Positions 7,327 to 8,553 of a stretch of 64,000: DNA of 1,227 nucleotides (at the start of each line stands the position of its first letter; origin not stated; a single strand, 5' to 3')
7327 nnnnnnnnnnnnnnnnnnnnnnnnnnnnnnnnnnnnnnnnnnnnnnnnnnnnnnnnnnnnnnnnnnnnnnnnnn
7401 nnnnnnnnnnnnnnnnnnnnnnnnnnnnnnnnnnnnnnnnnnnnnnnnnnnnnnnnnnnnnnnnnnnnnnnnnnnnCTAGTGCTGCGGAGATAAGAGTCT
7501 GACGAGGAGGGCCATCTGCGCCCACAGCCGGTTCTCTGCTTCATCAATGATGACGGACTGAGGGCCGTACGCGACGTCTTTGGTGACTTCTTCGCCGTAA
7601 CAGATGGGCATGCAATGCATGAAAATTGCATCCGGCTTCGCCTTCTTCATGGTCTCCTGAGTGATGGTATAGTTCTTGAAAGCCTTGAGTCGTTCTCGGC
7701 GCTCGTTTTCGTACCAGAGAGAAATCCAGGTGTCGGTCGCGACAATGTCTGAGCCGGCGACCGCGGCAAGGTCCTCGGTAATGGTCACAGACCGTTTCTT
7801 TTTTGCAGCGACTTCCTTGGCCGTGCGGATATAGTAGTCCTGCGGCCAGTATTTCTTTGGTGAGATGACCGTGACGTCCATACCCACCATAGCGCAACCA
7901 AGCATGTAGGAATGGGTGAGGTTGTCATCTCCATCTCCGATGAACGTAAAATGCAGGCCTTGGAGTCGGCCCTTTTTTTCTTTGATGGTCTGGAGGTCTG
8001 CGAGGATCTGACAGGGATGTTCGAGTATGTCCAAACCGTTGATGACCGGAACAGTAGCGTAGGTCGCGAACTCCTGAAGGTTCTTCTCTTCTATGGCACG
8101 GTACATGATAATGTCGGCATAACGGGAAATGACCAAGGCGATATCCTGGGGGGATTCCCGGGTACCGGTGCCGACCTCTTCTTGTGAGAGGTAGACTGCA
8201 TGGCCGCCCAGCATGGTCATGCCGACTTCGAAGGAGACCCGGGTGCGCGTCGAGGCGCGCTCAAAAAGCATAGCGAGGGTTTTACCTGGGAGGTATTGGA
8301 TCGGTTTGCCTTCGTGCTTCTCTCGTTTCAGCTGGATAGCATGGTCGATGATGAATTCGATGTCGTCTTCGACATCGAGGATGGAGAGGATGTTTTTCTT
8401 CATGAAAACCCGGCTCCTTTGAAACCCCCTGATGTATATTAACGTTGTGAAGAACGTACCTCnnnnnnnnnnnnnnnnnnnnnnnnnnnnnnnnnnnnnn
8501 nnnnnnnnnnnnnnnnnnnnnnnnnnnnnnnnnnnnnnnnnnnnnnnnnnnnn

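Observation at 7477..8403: OTC-family transcarbamylase with the ornithine-binding SMG motif replaced by SLW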

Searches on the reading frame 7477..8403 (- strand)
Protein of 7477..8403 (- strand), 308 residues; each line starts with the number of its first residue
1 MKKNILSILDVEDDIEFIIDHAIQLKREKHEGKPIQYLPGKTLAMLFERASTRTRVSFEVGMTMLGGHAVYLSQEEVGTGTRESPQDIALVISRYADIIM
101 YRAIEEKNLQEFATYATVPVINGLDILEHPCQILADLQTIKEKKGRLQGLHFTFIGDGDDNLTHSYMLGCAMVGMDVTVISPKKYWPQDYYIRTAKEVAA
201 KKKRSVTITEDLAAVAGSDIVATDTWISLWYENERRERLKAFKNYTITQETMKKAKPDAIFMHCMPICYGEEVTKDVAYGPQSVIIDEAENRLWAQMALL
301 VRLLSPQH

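Call 3: search_protein_families(library=pfam, proteins=[window:7477-8403:-], max_evalue=0.01)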
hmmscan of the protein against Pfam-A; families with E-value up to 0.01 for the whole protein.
window:7477-8403:- (308 aa): 2 families
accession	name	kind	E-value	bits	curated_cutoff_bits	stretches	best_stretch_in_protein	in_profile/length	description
PF00185.30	OTCace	-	3.6e-51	173.8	29.4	1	148-302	1-156/157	Aspartate/ornithine carbamoyltransferase, Asp/Orn binding domain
PF02729.26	OTCace_N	-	1.2e-44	152.4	29.9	1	3-142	1-148/148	Aspartate/ornithine carbamoyltransferase, carbamoyl-P binding domain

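Call 4: search_protein_families(library=ncbifam, proteins=[window:7477-8403:-], max_evalue=0.01)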
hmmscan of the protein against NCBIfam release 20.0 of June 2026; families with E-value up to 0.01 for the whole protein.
window:7477-8403:- (308 aa): 16 families
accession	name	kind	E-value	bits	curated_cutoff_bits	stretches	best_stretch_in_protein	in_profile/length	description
NF001986.0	PRK00779.1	subfamily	2.1e-109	365.4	306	1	2-305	5-305/307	ornithine carbamoyltransferase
TIGR00658.1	orni_carb_tr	equivalog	1.5e-105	352.7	280.85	1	3-304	1-303/304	ornithine carbamoyltransferase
TIGR04384.1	putr_carbamoyl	exception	9.8e-82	274.7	500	1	13-307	11-310/330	putrescine carbamoyltransferase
NF011380.0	PRK14805.1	equivalog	2.9e-81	272.8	421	1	3-305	2-301/302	ornithine carbamoyltransferase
NF003286.0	PRK04284.1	subfamily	3.6e-73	246.5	515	1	3-302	7-328/332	ornithine carbamoyltransferase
NF002470.0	PRK01713.1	equivalog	8.3e-56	189.8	545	1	5-267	10-277/334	ornithine carbamoyltransferase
NF009213.0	PRK12562.1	subfamily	2.3e-51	175.1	559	1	2-269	6-279/334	ornithine carbamoyltransferase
NF003384.0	PRK04523.1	equivalog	6.5e-48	163.5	288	1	3-304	4-333/336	N-acetylornithine carbamoyltransferase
NF011379.0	PRK14804.1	equivalog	1.1e-47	162.7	373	1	10-304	14-309/311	ornithine carbamoyltransferase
NF002032.1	PRK00856.1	equivalog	4.3e-45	154.2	263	1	4-303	2-296/297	aspartate carbamoyltransferase catalytic subunit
TIGR00670.1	asp_carb_tr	equivalog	1e-43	149.6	236.95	1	3-304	1-303/304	aspartate carbamoyltransferase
NF006046.0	PRK08192.1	equivalog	3e-32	112.2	512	1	3-304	7-317/339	aspartate carbamoyltransferase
NF008853.0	PRK11891.1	equivalog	9e-26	90.4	560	1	36-304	123-398/430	aspartate carbamoyltransferase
NF010387.0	PRK13814.1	equivalog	9.1e-19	67.5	660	1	12-301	16-300/310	aspartate carbamoyltransferase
NF005538.0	PRK07200.1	equivalog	5.2e-10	38.9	453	1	12-237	32-283/396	knotted carbamoyltransferase YgeW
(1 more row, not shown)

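Call 5: search_solved_structures(query=window:7477-8403:-, max_evalue=0.001, show_alignments=3)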
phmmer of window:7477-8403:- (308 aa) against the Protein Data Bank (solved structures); distinct sequences matched with E-value up to 0.001: 88 (the best 60 are shown).
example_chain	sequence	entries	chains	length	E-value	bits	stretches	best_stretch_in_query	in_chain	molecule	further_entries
1a1s_A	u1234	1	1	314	1.2e-77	264.3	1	12-303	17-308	ORNITHINE CARBAMOYLTRANSFERASE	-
1pvv_A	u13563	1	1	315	1.2e-77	264.3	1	12-303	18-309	Ornithine carbamoyltransferase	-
2i6u_A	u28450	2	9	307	3.5e-72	246.4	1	18-305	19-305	Ornithine carbamoyltransferase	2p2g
7nnf_A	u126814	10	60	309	3.6e-72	246.4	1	18-305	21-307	Ornithine carbamoyltransferase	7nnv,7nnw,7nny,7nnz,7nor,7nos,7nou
3gd5_A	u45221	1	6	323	4.4e-68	232.9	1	6-305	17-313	Ornithine carbamoyltransferase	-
1c9y_A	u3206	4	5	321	1.2e-66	228.2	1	13-305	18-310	ORNITHINE CARBAMOYLTRANSFERASE | ORNITHINE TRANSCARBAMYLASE | PROTEIN (ORNITHINE TRANSCARBAMOYLASE)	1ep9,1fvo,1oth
1fb5_A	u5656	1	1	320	8.1e-66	225.5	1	13-305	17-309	ORNITHINE TRANSCARBAMOYLASE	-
1vlv_A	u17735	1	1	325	8.8e-66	225.4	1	3-302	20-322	Ornithine carbamoyltransferase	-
4oh7_A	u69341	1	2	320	1.6e-65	224.5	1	15-303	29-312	Ornithine carbamoyltransferase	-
4ep1_A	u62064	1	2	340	6.2e-65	222.6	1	5-304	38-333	Ornithine carbamoyltransferase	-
4nf2_A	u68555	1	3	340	8e-64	219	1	5-304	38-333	Ornithine carbamoyltransferase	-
8qeu_A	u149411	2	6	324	2.5e-63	217.3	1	4-304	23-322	Ornithine transcarbamylase, chloroplastic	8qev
7x99_A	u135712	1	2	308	4.9e-63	216.4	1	6-304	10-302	ornithine carbamoyltransferase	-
2ef0_A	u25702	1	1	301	4.3e-62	213.3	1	14-304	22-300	Ornithine carbamoyltransferase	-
4f2g_A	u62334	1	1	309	1.1e-61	212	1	13-304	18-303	Ornithine carbamoyltransferase 1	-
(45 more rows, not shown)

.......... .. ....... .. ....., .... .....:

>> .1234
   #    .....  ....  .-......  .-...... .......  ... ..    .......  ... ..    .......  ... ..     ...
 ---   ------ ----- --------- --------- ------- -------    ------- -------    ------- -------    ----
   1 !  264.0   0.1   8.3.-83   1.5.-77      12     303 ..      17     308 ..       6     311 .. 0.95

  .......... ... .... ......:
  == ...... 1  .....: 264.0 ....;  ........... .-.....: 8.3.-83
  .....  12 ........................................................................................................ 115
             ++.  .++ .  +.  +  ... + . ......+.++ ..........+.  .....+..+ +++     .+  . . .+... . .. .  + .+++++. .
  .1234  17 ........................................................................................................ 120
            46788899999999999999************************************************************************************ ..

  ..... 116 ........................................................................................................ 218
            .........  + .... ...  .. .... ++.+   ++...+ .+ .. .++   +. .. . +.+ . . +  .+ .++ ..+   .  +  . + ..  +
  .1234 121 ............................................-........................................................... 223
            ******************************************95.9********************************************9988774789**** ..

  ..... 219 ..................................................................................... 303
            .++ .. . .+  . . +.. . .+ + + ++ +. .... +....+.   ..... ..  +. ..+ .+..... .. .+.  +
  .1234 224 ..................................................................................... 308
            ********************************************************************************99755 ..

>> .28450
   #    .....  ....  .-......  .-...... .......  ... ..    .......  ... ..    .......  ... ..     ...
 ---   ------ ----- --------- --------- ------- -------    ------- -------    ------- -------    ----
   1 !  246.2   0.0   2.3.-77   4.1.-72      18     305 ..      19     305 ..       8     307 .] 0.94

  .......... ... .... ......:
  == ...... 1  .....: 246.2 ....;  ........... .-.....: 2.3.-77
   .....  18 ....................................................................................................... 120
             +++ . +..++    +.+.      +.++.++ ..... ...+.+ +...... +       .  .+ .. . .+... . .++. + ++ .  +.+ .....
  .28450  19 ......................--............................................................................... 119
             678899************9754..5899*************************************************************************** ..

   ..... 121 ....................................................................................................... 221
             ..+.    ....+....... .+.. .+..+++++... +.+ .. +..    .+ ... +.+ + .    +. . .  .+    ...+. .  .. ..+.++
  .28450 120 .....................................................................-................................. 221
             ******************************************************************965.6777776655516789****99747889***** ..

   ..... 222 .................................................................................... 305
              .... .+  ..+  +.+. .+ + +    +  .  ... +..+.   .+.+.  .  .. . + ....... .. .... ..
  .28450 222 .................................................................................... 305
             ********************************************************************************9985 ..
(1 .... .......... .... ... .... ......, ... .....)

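Call 6: find_homologous_proteins(query=window:7477-8403:-, max_evalue=1e-20)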
Query window:7477-8403:- (308 aa): 7983 proteins with E <= 1e-20 among 8000 candidates; the best 120 are listed.
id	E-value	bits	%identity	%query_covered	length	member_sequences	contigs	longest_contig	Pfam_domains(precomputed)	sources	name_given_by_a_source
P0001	1.0e-203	693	100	100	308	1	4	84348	PF00185.31,PF02729.27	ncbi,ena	-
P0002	1.2e-185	634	92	99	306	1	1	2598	PF00185.31,PF02729.27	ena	-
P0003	4.7e-173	592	85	100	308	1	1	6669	PF00185.31,PF02729.27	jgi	jgi:ornithine carbamoyltransferase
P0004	3.5e-171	586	84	100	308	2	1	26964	PF00185.31,PF02729.27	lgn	-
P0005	3.8e-170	583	84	99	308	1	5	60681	PF00185.31,PF02729.27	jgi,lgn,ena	jgi:ornithine carbamoyltransferase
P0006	1.2e-169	581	82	100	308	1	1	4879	PF00185.31,PF02729.27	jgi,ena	-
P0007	1.3e-154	532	89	85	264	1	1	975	PF00185.31,PF02729.27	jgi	jgi:ornithine carbamoyltransferase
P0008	1.8e-151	521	75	99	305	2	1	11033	PF00185.31,PF02729.27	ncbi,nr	ncbi:MAG TPA: ornithine carbamoyltransferase [Candidatus Thermoplasmatota archaeon]|nr:ornithine car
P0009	6.6e-151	520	75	99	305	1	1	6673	PF00185.31,PF02729.27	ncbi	-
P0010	8.1e-151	519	74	95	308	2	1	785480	PF00185.31,PF02729.27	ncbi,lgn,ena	-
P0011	1.3e-150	519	75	99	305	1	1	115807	PF00185.31,PF02729.27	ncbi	-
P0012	6.0e-150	517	74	99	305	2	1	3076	PF00185.31,PF02729.27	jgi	-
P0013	3.2e-149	514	73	99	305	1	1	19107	PF00185.31,PF02729.27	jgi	jgi:ornithine carbamoyltransferase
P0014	6.9e-149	513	73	99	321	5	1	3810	PF00185.31,PF02729.27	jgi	jgi:ornithine carbamoyltransferase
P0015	6.9e-149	513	71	97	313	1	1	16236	PF00185.31,PF02729.27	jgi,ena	-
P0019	2.6e-148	511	73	99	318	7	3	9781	PF00185.31,PF02729.27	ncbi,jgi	jgi:ornithine carbamoyltransferase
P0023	5.7e-147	507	72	99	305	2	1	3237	PF00185.31,PF02729.27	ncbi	-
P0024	8.7e-147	506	73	99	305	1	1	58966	PF00185.31,PF02729.27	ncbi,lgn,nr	ncbi:MAG: ornithine carbamoyltransferase [Candidatus Thermoplasmatota archaeon]|nr:ornithine carbamo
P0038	2.9e-144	498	72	99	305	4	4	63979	PF00185.31,PF02729.27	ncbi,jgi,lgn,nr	ncbi:MAG: ornithine carbamoyltransferase [Thermoplasmata archaeon M9B2D]|nr:MAG: ornithine carbamoyl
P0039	3.2e-144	498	70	99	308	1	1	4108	PF00185.31,PF02729.27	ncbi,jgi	jgi:ornithine carbamoyltransferase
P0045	1.7e-143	495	70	99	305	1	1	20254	PF00185.31,PF02729.27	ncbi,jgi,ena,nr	ncbi:MAG TPA: ornithine carbamoyltransferase [Candidatus Thermoplasmatota archaeon]|nr:ornithine car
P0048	3.6e-143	494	71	99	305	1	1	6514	PF00185.31,PF02729.27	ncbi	-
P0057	2.0e-141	489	69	99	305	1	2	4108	PF00185.31,PF02729.27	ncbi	-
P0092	2.5e-136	472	69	97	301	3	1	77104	PF00185.31,PF02729.27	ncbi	-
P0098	3.0e-135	468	67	99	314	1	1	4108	PF00185.31,PF02729.27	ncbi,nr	ncbi:MAG: ornithine carbamoyltransferase [Candidatus Thermoplasmatota archaeon]|nr:ornithine carbamo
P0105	4.3e-135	468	67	99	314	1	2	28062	PF00185.31,PF02729.27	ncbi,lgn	-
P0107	4.7e-135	468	67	99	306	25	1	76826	PF00185.31,PF02729.27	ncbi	-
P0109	6.3e-135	467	69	99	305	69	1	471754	PF00185.31,PF02729.27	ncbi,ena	-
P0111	1.2e-134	466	67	99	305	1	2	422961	PF00185.31,PF02729.27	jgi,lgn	-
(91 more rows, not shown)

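Call 7: find_encoding_contigs(protein=window:7477-8403:-, flank=10000, max_places=6)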
Protein window:7477-8403:- (308 aa): 3 contigs read that carry it; 3 places shown.
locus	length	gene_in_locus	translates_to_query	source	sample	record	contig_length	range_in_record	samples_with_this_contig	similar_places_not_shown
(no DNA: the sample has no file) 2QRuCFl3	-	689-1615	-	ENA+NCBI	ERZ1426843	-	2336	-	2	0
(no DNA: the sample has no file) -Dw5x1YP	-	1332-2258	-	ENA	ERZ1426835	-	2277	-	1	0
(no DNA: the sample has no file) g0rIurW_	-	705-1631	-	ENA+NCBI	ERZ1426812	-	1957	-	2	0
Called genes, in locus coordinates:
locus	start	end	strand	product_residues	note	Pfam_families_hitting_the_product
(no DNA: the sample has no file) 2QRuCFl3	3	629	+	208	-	?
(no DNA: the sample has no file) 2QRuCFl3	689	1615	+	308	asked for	PF02729:OTCace_N, PF00185:OTCace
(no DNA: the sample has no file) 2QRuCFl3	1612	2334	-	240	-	?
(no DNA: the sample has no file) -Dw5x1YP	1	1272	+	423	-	?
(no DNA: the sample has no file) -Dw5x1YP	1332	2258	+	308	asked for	PF02729:OTCace_N, PF00185:OTCace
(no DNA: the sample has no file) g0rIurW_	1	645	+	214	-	?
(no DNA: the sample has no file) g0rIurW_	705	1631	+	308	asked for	PF02729:OTCace_N, PF00185:OTCace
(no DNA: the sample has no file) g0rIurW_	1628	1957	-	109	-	?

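Call 18: find_encoding_contigs(protein=P0010, flank=10000, max_places=1)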
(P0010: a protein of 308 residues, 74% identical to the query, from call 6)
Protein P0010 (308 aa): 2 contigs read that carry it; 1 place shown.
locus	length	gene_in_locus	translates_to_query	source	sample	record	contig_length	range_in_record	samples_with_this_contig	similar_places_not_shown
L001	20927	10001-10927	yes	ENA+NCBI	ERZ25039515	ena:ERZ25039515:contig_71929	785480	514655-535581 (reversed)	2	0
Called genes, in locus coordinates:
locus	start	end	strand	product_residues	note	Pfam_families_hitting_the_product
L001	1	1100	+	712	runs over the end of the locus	PF02629:CoA_binding, PF00549:Ligase_CoA, PF00285:Citrate_synt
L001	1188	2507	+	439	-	PF02310:B12-binding, PF04055:Radical_SAM, PF13282:DUF4070 (weak)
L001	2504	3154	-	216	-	PF03059:NAS (weak)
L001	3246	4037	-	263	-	PF17957:Big_7 (faint)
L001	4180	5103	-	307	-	PF01040:UbiA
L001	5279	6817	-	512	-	PF13570:Beta-prop_ACSF4, PF13360:PQQ_2, PF25292:Beta-prop_CGLA (faint), PF13360:PQQ_2 (weak), PF13570:Beta-prop_ACSF4, PF00801:PKD (weak)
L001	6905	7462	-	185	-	PF01609:DDE_Tnp_1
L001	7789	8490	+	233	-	-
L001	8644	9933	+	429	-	-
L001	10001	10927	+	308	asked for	PF02729:OTCace_N, PF00185:OTCace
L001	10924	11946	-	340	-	PF01040:UbiA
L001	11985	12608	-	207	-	PF03059:NAS (weak), PF13847:Methyltransf_31 (weak), PF13649:Methyltransf_25 (weak)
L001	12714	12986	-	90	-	PF04193:PQ-loop (faint), PF03083:MtN3_slv (weak)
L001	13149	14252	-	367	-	PF17957:Big_7 (faint)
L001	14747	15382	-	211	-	PF09335:VTT_dom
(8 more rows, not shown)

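Call 19: find_encoding_contigs(protein=P0109, flank=10000, max_places=1)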
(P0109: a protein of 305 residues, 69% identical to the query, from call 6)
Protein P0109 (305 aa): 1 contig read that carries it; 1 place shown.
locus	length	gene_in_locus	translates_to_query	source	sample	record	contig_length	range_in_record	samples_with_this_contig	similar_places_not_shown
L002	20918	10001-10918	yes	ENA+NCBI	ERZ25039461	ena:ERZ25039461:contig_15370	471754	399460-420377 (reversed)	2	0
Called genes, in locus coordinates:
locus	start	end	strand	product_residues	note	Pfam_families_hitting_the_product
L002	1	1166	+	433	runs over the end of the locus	PF08442:ATP-grasp_2, PF24948:Citrate_synth_N, PF00549:Ligase_CoA (weak)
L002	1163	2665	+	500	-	PF02629:CoA_binding, PF00549:Ligase_CoA, PF13607:Succ_CoA_lig (weak), PF00285:Citrate_synt (weak)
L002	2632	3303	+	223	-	PF00285:Citrate_synt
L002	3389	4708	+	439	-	PF02310:B12-binding, PF04055:Radical_SAM, PF13282:DUF4070 (weak)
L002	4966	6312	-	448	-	PF00501:AMP-binding, PF14535:AMP-binding_C_2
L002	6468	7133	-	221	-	PF03059:NAS (weak)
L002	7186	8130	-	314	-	PF01073:3Beta_HSD, PF01370:Epimerase, PF02719:Polysacc_synt_2, PF04321:RmlD_sub_bind (weak), PF05368:NmrA, PF13460:NAD_binding_10, PF16363:GDP_Man_Dehyd, PF07993:NAD_binding_4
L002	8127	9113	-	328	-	PF01040:UbiA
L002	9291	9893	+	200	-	PF01209:Ubie_methyltran, PF00891:Methyltransf_2 (weak), PF05148:Methyltransf_8 (weak), PF13489:Methyltransf_23, PF13847:Methyltransf_31, PF08241:Methyltransf_11, PF08242:Methyltransf_12, PF13649:Methyltransf_25, +1 more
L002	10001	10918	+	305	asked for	PF02729:OTCace_N, PF00185:OTCace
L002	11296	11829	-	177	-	PF01040:UbiA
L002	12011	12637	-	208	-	PF03059:NAS, PF02475:TRM5-TYW2_MTfase (weak), PF06325:PrmA (weak), PF05175:MTS (weak), PF13847:Methyltransf_31, PF08241:Methyltransf_11 (weak), PF08242:Methyltransf_12 (weak), PF13649:Methyltransf_25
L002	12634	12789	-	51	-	-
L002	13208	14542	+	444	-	-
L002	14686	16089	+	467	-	-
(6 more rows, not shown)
